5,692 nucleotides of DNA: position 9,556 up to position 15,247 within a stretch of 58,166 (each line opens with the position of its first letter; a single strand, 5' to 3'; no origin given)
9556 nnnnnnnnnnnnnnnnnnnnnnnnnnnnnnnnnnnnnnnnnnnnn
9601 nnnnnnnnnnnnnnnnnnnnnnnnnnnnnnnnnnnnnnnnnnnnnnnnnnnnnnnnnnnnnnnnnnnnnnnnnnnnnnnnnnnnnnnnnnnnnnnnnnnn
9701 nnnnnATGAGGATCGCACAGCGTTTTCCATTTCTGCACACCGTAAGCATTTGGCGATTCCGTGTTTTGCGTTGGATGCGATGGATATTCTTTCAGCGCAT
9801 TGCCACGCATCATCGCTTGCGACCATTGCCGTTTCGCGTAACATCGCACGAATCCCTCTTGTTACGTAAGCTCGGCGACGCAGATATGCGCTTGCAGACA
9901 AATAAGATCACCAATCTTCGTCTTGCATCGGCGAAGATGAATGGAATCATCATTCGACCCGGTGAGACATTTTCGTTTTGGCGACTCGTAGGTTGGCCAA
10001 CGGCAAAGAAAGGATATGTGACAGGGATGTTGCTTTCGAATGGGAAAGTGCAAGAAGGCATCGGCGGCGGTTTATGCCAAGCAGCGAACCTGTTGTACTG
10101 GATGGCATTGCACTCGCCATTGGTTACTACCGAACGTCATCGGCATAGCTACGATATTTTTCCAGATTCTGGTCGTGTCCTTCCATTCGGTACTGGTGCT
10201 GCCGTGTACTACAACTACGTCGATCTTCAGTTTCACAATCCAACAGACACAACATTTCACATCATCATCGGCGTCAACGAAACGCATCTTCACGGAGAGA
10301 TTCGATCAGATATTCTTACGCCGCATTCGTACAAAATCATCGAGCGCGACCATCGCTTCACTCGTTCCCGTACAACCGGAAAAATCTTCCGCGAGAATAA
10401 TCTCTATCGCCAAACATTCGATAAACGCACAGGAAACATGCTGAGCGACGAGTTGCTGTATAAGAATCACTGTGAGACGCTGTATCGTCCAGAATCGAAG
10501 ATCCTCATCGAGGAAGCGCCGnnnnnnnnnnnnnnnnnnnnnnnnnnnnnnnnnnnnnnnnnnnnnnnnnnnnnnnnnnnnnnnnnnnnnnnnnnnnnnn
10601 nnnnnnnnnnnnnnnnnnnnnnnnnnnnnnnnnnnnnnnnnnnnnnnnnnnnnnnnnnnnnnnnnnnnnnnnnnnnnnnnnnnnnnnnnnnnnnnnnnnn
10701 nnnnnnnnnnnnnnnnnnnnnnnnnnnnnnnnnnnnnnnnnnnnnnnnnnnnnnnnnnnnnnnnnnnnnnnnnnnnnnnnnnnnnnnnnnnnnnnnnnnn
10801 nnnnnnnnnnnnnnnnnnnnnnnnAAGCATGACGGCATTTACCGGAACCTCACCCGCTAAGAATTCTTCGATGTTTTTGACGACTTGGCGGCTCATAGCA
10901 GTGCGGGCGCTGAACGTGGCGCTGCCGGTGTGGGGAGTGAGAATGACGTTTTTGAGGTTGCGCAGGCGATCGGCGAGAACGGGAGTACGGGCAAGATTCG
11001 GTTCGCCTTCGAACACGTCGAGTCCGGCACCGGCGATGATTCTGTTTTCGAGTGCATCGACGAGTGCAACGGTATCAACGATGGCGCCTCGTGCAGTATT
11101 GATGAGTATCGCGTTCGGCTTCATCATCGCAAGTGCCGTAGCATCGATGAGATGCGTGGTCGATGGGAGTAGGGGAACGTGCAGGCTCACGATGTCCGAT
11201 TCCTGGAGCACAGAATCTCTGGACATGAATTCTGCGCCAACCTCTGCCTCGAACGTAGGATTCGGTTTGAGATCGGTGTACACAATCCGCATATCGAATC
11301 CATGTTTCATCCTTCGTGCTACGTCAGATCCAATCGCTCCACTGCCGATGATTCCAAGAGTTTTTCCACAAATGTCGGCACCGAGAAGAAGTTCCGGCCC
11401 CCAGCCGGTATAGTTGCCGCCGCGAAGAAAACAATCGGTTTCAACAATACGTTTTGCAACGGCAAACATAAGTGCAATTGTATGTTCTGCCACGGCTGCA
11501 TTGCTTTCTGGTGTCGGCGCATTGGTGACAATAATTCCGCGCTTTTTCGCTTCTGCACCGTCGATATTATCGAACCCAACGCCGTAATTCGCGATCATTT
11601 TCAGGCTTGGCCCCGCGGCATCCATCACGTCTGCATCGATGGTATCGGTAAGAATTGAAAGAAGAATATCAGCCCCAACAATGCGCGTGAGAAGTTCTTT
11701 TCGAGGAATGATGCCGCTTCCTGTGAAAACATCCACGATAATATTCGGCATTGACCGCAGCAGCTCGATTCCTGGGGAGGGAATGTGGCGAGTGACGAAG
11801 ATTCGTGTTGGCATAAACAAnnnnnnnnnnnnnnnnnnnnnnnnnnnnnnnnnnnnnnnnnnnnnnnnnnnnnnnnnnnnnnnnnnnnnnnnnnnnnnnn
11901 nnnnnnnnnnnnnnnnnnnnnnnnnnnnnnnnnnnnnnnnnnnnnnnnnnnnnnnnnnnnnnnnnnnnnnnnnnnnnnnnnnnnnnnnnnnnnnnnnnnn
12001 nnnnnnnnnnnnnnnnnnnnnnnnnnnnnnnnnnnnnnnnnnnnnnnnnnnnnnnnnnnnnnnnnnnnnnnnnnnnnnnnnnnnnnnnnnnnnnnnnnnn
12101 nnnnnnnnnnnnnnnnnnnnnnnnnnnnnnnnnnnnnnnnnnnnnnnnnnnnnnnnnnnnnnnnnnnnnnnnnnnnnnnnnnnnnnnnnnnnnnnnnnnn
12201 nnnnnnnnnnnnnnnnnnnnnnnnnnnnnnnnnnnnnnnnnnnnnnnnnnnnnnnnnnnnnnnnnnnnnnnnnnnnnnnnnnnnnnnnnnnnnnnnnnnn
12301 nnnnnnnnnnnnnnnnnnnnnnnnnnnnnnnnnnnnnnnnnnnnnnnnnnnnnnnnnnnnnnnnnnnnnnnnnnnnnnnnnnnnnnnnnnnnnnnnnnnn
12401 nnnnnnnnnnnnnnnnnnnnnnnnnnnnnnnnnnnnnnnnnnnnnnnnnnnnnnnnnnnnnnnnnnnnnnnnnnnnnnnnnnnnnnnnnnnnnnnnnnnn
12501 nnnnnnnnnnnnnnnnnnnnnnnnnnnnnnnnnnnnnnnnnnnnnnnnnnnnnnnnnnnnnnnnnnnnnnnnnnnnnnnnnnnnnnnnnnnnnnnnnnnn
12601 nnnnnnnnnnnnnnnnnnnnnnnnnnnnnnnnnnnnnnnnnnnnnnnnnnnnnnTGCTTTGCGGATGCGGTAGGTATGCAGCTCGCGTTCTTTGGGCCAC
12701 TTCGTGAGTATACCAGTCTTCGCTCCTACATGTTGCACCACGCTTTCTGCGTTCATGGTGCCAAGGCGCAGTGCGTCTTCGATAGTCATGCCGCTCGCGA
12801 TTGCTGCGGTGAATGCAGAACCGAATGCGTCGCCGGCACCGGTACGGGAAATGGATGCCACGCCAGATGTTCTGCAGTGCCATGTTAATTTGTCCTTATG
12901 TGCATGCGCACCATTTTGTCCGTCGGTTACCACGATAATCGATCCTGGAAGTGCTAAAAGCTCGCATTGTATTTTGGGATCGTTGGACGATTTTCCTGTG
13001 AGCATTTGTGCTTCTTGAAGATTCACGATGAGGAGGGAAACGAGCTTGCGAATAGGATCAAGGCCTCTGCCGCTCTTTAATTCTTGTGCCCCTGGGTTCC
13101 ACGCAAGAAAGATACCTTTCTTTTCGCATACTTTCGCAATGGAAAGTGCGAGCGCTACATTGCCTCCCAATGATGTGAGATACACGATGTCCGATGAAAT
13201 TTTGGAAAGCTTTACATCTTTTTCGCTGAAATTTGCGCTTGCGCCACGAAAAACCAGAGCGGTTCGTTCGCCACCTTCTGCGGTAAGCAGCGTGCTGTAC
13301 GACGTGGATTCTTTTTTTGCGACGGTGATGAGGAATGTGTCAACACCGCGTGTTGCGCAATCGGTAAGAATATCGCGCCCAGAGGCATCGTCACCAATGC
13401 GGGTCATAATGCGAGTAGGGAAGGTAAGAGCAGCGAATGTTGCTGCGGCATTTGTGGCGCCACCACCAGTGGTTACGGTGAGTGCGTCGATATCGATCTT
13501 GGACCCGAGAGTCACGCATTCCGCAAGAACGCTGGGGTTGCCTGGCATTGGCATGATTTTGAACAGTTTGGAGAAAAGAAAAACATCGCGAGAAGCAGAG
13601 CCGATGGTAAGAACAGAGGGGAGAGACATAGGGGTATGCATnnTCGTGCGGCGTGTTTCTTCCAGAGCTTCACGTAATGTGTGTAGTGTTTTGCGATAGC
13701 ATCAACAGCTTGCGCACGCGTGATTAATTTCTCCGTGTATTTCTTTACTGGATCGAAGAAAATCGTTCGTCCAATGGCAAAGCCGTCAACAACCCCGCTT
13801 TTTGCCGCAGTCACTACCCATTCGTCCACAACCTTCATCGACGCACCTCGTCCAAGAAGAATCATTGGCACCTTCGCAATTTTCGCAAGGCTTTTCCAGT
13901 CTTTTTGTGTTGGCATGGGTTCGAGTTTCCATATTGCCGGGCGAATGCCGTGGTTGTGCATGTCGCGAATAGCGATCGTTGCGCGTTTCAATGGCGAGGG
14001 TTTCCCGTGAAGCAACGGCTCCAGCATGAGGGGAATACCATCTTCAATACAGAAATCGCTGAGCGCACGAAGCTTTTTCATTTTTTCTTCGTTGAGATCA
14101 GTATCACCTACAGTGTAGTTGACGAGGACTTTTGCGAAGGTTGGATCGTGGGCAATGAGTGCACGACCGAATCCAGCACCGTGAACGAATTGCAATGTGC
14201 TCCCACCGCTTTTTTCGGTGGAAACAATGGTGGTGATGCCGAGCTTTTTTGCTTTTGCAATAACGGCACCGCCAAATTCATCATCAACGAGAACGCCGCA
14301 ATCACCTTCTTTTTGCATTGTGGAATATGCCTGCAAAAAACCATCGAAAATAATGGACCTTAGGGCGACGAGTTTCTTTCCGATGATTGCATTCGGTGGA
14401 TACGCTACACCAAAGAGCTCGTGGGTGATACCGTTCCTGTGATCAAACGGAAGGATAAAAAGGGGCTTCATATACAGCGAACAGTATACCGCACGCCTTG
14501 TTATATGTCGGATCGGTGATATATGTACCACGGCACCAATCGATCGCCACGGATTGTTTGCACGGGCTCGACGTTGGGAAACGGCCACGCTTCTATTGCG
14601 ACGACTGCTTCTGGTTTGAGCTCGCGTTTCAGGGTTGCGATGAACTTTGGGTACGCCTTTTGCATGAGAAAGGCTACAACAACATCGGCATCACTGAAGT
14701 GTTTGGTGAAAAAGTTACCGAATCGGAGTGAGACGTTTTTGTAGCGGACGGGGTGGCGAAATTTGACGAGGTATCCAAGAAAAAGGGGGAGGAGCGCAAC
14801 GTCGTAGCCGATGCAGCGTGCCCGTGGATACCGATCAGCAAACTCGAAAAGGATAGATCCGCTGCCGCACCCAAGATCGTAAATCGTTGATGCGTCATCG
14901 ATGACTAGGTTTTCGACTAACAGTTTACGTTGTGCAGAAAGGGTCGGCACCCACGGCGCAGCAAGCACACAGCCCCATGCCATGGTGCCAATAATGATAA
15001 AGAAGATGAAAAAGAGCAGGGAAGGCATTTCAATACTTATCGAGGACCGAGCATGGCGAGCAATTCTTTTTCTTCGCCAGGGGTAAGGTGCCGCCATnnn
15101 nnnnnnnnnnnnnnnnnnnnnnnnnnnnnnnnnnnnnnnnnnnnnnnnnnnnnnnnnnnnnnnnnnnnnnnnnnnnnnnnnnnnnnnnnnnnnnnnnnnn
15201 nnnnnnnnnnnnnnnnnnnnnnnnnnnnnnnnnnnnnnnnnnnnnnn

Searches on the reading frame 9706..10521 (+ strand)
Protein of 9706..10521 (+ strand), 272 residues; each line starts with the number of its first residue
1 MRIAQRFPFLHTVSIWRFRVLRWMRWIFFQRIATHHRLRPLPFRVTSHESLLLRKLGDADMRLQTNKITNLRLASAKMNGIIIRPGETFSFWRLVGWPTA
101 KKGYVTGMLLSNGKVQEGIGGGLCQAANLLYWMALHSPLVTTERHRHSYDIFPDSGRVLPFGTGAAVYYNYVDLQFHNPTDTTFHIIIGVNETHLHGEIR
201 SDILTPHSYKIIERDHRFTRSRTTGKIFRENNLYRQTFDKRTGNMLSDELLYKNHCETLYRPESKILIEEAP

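Call 50: search_protein_families(library=pfam, proteins=[window:9706-10521:+], max_evalue=0.001)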
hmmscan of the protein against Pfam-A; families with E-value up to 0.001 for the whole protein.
window:9706-10521:+ (272 aa): 1 family
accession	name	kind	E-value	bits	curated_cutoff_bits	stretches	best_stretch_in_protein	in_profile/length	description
PF04294.18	VanW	-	8.3e-42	142.2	27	1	66-199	1-129/130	VanW like protein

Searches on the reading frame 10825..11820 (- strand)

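Call 64: search_protein_families(library=pfam, proteins=[window:10825-11820:-], max_evalue=0.01)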
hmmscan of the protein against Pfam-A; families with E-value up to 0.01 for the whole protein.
window:10825-11820:- (332 aa): 4 families
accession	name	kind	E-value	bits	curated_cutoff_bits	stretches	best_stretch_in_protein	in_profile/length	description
PF02826.25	2-Hacid_dh_C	-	6.1e-56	189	25.1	1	115-299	1-178/178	D-isomer specific 2-hydroxyacid dehydrogenase, NAD binding domain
PF00389.36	2-Hacid_dh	-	3.6e-28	98.3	24.6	1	7-330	1-133/134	D-isomer specific 2-hydroxyacid dehydrogenase, catalytic domain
PF03446.21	NAD_binding_2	-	0.0006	20.3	21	1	155-262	2-112/161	NAD binding domain of 6-phosphogluconate dehydrogenase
PF03807.23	F420_oxidored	-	0.0071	17.4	21.6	0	155-217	2-69/94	NADP oxidoreductase coenzyme F420-dependent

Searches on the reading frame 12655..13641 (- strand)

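Call 64: search_protein_families(library=pfam, proteins=[window:12655-13641:-], max_evalue=0.01)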
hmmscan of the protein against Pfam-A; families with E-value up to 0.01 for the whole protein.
window:12655-13641:- (329 aa): 2 families
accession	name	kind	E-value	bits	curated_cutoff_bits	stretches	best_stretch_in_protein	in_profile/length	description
PF00294.29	PfkB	-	1.6e-33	116.7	25.8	1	50-311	27-299/302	pfkB family carbohydrate kinase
PF08543.17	Phos_pyr_kin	-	3.3e-05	23.8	27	1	199-295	118-225/246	Phosphomethylpyrimidine kinase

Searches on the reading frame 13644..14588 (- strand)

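Call 64: search_protein_families(library=pfam, proteins=[window:13644-14588:-], max_evalue=0.01)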
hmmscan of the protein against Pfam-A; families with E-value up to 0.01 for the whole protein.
window:13644-14588:- (315 aa): 2 families
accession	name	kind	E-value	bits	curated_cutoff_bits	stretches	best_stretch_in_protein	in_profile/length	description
PF09863.15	DUF2090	-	4.9e-32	111.7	27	1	40-312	34-309/310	Uncharacterized protein conserved in bacteria (DUF2090)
PF01791.15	DeoC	-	0.0021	18.2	23.8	0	144-277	85-227/229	DeoC/LacD family aldolase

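Call 65: search_protein_families(library=ncbifam, proteins=[window:13644-14588:-], max_evalue=0.01)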
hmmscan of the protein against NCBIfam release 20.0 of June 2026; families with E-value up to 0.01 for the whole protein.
window:13644-14588:- (315 aa): 4 families
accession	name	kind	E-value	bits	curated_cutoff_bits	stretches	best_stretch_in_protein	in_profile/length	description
NF047869.1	myo_kin_aldol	exception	1.1e-15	57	600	1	40-237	359-554/586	bifunctional 5-dehydro-2-deoxygluconokinase/5-dehydro-2-deoxyphosphogluconate aldolase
NF009498.0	PRK12858.1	subfamily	4e-09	35.9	184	1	229-288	233-293/342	tagatose 1,6-diphosphate aldolase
NF009065.0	PRK12399.1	subfamily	0.00076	18.6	458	0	229-287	232-291/326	tagatose 1,6-diphosphate aldolase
NF003180.0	PRK04161.1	subfamily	0.0035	16.5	519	0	231-291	235-296/330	tagatose 1,6-diphosphate aldolase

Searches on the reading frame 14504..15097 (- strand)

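Call 50: search_protein_families(library=pfam, proteins=[window:14504-15097:-], max_evalue=0.001)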
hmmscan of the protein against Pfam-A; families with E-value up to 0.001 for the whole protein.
window:14504-15097:- (198 aa): 5 families
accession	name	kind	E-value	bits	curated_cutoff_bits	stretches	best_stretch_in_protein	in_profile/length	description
PF13847.12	Methyltransf_31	-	2.3e-07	31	27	1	66-169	1-110/145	Methyltransferase domain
PF13649.12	Methyltransf_25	-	2.9e-05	25.1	27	1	72-162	1-95/97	Methyltransferase domain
PF00891.24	Methyltransf_2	-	6.4e-05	22.8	22.3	1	63-141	57-132/210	O-methyltransferase domain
PF08242.18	Methyltransf_12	-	7.2e-05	23.9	30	1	74-149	2-78/98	Methyltransferase domain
PF02390.23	Methyltransf_4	-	0.00037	20.4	24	1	69-138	2-72/173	Putative methyltransferase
